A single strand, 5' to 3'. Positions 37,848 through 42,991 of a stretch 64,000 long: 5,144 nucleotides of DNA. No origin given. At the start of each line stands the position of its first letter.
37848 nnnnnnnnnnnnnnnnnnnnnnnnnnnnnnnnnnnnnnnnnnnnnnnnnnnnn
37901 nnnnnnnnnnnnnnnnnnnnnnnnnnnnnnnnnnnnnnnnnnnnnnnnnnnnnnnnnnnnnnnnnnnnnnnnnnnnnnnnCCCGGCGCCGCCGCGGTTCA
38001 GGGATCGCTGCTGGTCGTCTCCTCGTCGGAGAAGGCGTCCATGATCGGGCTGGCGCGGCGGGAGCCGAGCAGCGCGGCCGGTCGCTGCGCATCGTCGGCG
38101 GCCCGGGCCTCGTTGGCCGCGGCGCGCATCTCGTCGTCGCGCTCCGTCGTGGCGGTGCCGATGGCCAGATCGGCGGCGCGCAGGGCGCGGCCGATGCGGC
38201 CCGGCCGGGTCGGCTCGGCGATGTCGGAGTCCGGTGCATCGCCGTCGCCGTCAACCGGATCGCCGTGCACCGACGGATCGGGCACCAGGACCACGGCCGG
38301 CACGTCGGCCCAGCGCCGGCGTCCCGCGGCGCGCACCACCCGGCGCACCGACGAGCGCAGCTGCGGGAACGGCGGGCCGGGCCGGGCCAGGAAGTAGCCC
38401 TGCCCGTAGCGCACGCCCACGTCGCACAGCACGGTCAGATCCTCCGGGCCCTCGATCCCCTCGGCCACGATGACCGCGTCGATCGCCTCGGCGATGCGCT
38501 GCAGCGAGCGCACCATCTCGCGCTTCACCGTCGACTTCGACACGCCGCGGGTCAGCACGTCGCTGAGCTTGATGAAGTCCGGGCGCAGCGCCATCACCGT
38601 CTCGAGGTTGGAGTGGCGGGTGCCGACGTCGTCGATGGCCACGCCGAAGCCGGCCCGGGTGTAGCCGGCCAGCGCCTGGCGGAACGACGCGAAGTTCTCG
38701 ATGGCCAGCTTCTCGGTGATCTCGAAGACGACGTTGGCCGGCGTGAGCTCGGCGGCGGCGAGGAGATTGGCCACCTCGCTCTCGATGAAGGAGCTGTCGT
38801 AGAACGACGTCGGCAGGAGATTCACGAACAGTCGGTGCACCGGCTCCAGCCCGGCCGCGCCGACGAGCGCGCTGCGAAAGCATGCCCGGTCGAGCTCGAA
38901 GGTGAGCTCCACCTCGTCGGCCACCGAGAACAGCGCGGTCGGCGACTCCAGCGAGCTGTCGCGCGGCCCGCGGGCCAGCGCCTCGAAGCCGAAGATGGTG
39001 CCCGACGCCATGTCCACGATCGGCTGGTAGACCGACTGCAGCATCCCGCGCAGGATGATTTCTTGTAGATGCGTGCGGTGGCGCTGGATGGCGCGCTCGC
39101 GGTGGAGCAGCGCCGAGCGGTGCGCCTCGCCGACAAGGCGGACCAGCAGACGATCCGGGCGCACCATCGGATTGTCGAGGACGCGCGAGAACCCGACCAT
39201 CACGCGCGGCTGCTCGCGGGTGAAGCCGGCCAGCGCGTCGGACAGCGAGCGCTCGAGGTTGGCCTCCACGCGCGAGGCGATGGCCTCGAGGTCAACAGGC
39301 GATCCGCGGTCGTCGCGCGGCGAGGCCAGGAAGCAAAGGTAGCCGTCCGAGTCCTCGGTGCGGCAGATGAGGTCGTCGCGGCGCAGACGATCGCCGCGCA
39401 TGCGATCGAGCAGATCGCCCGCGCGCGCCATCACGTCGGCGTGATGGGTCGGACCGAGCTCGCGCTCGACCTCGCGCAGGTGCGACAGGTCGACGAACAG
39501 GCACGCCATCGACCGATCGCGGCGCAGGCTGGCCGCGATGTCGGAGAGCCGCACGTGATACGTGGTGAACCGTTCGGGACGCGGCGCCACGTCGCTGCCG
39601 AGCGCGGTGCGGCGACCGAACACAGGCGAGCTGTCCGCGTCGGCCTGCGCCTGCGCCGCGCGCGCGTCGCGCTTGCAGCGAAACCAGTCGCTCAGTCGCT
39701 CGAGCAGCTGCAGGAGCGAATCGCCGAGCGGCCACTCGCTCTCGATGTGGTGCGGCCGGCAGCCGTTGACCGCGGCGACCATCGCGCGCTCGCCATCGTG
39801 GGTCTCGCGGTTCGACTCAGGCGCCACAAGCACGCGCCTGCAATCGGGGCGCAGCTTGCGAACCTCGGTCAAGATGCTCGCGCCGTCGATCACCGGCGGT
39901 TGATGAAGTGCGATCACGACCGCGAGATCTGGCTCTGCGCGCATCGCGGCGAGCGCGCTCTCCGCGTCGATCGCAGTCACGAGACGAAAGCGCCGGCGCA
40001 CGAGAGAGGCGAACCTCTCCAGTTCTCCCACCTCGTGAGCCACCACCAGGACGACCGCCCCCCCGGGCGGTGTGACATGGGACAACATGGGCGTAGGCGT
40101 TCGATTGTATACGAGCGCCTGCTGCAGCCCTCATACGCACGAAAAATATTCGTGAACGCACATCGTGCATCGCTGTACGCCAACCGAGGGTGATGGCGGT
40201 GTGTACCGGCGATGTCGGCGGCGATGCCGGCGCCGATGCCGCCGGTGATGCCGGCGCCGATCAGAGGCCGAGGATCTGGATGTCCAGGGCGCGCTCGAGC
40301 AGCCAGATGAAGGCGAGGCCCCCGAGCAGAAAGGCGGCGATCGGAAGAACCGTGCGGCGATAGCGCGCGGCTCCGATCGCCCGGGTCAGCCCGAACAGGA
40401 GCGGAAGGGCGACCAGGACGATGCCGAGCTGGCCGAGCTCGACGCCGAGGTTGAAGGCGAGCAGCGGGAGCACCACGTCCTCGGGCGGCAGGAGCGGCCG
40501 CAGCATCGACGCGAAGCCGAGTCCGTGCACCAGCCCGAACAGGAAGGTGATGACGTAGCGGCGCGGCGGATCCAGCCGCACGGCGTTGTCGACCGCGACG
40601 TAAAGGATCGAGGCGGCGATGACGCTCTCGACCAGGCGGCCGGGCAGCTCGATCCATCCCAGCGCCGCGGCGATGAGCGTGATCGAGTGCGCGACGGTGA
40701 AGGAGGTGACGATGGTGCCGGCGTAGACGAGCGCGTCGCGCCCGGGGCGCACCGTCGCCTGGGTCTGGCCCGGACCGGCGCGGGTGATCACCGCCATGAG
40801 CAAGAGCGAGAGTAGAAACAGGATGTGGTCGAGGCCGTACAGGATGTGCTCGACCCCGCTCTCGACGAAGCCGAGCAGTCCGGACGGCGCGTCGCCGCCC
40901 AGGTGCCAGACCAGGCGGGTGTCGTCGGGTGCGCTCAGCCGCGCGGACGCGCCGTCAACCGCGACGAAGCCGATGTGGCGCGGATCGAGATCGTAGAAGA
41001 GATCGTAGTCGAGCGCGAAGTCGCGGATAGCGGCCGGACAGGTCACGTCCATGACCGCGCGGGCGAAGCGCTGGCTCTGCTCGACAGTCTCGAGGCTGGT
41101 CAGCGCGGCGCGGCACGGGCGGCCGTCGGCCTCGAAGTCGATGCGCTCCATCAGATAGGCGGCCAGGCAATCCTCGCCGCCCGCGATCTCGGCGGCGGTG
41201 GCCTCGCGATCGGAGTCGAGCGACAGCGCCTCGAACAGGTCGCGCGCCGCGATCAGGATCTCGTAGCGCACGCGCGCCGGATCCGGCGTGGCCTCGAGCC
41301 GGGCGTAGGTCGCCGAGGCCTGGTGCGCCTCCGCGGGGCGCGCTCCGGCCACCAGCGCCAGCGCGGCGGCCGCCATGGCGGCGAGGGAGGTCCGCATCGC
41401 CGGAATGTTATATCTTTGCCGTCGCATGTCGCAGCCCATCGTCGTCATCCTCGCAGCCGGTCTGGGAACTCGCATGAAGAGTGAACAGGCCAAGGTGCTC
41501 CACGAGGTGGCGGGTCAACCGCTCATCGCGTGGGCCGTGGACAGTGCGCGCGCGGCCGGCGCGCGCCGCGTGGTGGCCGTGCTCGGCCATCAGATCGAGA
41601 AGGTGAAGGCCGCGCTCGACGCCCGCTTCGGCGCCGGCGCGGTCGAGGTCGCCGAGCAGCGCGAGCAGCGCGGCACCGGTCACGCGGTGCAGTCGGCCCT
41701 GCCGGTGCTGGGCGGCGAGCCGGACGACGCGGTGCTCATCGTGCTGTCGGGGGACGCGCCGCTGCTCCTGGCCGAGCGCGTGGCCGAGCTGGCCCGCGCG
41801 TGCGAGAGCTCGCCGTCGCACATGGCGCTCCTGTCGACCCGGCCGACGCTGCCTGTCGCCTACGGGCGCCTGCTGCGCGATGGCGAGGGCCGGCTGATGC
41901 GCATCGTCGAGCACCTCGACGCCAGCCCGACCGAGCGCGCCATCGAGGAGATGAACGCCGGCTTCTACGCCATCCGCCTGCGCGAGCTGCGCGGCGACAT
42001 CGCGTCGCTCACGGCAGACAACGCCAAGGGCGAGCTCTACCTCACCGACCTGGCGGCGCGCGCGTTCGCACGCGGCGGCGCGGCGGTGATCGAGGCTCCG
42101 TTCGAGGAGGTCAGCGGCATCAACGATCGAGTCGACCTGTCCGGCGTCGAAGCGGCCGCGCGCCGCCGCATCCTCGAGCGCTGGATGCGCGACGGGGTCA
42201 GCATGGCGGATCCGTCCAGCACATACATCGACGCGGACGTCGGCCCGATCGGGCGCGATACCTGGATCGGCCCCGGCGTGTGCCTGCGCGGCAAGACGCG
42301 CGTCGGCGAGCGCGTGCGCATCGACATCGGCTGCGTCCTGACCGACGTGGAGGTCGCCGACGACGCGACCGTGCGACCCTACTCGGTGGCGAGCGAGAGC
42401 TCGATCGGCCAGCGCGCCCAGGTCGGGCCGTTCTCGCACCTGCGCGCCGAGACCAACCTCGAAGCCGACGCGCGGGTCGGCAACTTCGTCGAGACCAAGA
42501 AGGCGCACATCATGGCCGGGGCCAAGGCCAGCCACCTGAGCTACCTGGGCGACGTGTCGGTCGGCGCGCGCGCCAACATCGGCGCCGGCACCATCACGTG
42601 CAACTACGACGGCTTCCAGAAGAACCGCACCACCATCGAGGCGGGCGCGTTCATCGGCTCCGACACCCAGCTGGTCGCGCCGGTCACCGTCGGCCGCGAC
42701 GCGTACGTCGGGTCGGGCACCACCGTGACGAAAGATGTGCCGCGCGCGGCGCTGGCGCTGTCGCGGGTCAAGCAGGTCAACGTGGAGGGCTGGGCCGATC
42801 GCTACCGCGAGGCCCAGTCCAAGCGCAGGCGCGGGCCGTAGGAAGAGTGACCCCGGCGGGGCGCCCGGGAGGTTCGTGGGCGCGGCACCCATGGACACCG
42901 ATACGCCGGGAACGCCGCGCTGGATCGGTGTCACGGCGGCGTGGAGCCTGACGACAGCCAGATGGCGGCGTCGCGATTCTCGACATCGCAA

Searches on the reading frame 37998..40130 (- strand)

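Call 74: search_protein_families(library=pfam, proteins=[window:37998-40130:-], max_evalue=0.00001)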
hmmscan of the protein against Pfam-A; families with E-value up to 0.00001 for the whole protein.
window:37998-40130:- (710 aa): 1 family
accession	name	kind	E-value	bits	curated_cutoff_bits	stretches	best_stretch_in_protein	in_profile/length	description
PF00563.25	EAL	-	4e-50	170.8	31.3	1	355-584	4-236/236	EAL domain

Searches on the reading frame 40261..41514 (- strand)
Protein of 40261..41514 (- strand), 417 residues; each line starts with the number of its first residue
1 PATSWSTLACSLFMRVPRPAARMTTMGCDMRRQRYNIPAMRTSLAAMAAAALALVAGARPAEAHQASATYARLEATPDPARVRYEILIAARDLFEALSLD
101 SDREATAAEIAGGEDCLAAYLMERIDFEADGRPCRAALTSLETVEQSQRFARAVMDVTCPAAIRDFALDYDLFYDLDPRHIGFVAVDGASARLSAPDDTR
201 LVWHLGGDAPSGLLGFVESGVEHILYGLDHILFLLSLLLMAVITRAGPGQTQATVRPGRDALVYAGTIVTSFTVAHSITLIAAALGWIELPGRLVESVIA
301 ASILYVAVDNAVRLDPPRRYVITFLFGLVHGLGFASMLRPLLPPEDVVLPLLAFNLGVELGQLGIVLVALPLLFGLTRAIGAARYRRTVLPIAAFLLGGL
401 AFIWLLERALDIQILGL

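Call 74: search_protein_families(library=pfam, proteins=[window:40261-41514:-], max_evalue=0.00001)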
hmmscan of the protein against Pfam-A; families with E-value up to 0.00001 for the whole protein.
window:40261-41514:- (417 aa): 1 family
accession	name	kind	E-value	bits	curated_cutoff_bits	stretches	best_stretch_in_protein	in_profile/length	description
PF13795.12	HupE_UreJ_2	-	6.5e-44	149.8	24.5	1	216-376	1-152/156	HupE / UreJ protein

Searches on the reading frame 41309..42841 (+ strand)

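Call 74: search_protein_families(library=pfam, proteins=[window:41309-42841:+], max_evalue=0.00001)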
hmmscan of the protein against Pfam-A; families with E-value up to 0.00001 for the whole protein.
window:41309-42841:+ (510 aa): 5 families
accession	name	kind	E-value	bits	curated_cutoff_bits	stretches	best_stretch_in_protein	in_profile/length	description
PF00132.30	Hexapep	-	5.2e-24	83.3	27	1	441-475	2-36/36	Bacterial transferase hexapeptide (six repeats)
PF12804.13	NTP_transf_3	-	6.6e-19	69.1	27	1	45-190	1-138/160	MobA-like NTP transferase domain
PF01128.25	IspD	-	4.3e-10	40.2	27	1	44-173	2-126/221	2-C-methyl-D-erythritol 4-phosphate cytidylyltransferase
PF00483.29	NTP_transferase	-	4.5e-09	36.7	21.2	1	45-221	2-179/245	Nucleotidyl transferase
PF14602.12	Hexapep_2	-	6.1e-06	26.3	27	0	441-475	2-34/34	Hexapeptide repeat of succinyl-transferase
